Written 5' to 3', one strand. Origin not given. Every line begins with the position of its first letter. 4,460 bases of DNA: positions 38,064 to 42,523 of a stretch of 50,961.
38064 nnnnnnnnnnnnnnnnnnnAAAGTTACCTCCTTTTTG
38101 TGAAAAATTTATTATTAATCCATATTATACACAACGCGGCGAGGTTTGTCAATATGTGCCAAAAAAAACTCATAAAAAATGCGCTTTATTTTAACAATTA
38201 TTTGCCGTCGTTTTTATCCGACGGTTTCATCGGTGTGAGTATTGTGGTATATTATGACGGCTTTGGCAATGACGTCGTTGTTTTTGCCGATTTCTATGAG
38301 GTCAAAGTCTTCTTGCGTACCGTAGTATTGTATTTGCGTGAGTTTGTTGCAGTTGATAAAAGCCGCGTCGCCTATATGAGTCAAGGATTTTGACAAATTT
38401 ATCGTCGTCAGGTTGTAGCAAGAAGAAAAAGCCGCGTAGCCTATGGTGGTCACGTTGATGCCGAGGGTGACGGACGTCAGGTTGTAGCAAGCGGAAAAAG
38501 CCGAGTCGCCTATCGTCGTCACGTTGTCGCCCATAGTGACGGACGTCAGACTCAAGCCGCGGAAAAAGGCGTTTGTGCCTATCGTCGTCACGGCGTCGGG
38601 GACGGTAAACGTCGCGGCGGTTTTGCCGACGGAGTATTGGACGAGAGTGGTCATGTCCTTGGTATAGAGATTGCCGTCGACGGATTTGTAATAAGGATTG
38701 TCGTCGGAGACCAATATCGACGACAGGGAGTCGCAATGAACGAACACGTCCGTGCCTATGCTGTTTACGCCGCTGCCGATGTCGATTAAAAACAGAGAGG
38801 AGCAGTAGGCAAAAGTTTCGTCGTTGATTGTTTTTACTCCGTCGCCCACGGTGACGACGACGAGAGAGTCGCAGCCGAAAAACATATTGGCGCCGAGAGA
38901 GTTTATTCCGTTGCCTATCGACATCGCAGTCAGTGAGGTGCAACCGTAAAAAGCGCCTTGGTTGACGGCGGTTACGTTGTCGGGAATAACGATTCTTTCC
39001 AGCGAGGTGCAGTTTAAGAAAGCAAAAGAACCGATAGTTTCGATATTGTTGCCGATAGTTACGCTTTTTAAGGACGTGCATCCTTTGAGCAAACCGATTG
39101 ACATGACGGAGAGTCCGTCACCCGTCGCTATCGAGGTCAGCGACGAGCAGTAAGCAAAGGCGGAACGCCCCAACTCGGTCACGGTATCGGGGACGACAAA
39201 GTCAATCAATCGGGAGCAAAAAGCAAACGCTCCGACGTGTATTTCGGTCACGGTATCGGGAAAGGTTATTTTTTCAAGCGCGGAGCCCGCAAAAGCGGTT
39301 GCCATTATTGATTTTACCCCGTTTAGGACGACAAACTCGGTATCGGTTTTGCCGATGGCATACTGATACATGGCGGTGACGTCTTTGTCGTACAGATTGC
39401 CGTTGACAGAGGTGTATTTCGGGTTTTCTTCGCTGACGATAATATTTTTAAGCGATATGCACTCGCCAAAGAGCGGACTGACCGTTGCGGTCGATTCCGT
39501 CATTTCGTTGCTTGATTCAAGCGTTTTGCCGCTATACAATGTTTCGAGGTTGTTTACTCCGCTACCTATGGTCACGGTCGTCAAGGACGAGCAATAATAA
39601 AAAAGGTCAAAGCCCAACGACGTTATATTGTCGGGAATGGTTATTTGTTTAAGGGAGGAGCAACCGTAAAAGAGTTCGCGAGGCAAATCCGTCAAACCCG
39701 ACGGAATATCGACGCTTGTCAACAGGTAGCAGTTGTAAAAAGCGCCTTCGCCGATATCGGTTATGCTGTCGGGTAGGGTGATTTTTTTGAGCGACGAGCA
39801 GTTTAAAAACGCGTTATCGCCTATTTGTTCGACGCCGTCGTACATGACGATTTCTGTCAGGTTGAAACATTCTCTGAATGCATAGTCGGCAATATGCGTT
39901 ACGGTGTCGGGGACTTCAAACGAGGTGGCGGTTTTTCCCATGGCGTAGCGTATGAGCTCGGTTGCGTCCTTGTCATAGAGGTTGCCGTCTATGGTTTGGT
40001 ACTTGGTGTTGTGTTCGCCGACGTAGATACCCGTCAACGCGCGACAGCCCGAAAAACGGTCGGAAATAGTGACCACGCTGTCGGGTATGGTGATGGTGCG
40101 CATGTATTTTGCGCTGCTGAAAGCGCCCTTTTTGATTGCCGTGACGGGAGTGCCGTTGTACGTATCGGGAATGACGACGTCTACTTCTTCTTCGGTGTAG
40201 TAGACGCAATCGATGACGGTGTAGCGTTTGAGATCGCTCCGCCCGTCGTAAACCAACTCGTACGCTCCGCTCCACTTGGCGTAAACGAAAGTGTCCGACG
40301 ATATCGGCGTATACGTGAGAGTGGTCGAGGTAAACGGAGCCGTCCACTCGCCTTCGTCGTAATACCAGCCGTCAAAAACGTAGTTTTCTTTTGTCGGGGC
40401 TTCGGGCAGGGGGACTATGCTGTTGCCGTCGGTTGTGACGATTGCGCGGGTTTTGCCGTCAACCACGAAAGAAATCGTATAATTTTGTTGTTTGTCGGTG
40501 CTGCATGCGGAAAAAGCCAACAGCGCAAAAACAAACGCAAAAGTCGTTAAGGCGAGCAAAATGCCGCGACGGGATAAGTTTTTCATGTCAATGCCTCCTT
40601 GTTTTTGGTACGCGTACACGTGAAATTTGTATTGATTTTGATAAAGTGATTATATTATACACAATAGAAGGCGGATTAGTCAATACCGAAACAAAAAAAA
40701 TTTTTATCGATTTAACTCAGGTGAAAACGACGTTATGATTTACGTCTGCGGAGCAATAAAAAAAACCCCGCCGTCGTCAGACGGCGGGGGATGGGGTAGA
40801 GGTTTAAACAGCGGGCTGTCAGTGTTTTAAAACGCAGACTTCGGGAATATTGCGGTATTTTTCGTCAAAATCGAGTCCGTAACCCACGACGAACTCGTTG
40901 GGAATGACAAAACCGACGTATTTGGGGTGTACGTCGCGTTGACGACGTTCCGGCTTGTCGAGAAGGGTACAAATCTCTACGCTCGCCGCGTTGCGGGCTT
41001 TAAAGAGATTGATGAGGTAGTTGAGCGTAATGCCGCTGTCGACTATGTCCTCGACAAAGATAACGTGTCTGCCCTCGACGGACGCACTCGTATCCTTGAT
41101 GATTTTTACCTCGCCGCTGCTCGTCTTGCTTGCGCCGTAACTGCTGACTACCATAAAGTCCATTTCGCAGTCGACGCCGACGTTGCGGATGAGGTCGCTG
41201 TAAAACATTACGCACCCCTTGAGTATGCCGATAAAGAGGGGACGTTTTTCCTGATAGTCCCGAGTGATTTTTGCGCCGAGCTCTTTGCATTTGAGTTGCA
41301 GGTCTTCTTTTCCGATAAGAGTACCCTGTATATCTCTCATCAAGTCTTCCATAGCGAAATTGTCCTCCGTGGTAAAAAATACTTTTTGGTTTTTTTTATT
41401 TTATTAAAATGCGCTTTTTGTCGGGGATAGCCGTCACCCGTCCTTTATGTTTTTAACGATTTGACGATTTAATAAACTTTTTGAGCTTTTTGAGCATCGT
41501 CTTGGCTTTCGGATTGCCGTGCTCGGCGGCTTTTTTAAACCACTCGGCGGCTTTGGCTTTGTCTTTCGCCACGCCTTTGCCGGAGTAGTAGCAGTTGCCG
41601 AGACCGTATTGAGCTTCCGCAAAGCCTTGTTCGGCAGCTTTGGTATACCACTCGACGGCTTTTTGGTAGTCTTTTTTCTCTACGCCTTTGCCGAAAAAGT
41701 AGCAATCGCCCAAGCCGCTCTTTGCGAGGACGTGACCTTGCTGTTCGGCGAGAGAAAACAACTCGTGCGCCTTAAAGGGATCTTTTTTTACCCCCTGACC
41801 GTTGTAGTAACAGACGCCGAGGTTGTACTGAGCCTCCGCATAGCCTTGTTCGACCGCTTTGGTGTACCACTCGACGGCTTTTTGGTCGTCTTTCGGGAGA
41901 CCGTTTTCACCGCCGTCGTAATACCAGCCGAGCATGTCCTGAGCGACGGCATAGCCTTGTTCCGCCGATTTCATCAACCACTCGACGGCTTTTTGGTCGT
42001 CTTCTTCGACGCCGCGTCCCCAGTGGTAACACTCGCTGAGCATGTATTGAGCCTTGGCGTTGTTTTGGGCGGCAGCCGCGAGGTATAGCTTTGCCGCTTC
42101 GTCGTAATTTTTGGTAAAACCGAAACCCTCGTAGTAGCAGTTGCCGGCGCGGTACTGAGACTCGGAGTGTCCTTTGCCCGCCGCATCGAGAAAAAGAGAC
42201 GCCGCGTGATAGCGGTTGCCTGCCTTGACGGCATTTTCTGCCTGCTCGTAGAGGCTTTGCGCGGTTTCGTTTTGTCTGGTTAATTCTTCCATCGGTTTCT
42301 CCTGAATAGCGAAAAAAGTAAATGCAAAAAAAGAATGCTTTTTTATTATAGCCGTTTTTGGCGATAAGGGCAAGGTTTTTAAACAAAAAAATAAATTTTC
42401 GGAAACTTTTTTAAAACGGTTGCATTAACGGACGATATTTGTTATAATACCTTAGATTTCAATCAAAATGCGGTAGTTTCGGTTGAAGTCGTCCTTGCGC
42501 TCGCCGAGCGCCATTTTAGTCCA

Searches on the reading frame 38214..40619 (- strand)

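Call 42: search_protein_families(library=pfam, proteins=[window:38214-40619:-])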
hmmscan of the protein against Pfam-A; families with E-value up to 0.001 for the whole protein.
window:38214-40619:- (801 aa): 5 families
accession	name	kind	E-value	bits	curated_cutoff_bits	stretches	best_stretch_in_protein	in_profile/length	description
PF13306.12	LRR_5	-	7.5e-118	388.3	27.7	5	241-359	1-116/127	BspA type Leucine rich repeat region (6 copies)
PF13855.12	LRR_8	-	1.7e-25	88.9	27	0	523-568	10-56/61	Leucine rich repeat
PF09479.16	Flg_new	-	3e-10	40.5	27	1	47-115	1-65/65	Listeria-Bacteroides repeat domain (List_Bact_rpt)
PF12799.13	LRR_4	-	1.5e-07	31.8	27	0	507-530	15-40/44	Leucine Rich repeats (2 copies)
PF00207.28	A2M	-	1.1e-05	25.6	21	0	661-685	10-34/92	Alpha-2-macroglobulin family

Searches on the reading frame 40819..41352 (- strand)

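Call 11: search_protein_families(library=pfam, proteins=[window:40819-41352:-])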
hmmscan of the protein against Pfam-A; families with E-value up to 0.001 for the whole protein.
window:40819-41352:- (177 aa): 1 family
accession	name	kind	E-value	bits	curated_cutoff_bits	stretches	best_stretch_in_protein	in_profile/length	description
PF00156.33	Pribosyltran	-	3.2e-31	108.2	26.3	1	20-162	13-157/158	Phosphoribosyl transferase domain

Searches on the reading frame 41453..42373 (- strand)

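Call 11: search_protein_families(library=pfam, proteins=[window:41453-42373:-])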
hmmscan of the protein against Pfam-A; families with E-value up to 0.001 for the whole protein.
window:41453-42373:- (306 aa): 6 families
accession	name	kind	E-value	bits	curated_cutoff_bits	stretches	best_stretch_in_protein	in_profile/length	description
PF08238.18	Sel1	-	3.5e-62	205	30.7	6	179-214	1-36/36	Sel1 repeat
PF13432.12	TPR_16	-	2.7e-09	37.7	32.7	0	235-284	12-59/65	Tetratricopeptide repeat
PF23310.1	TPR_27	-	9.9e-06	25.6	27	0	233-300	42-108/110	Plant tetratrico peptide repeats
PF14559.12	TPR_19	-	2.5e-05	24.9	25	0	232-264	3-37/68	Tetratricopeptide repeat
PF18433.6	DUF5610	-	4.6e-05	24.3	26.4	0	164-187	68-91/117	Domain of unknown function (DUF5610)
PF13174.12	TPR_6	-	7.3e-05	23.6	26.3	0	71-98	1-24/33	Tetratricopeptide repeat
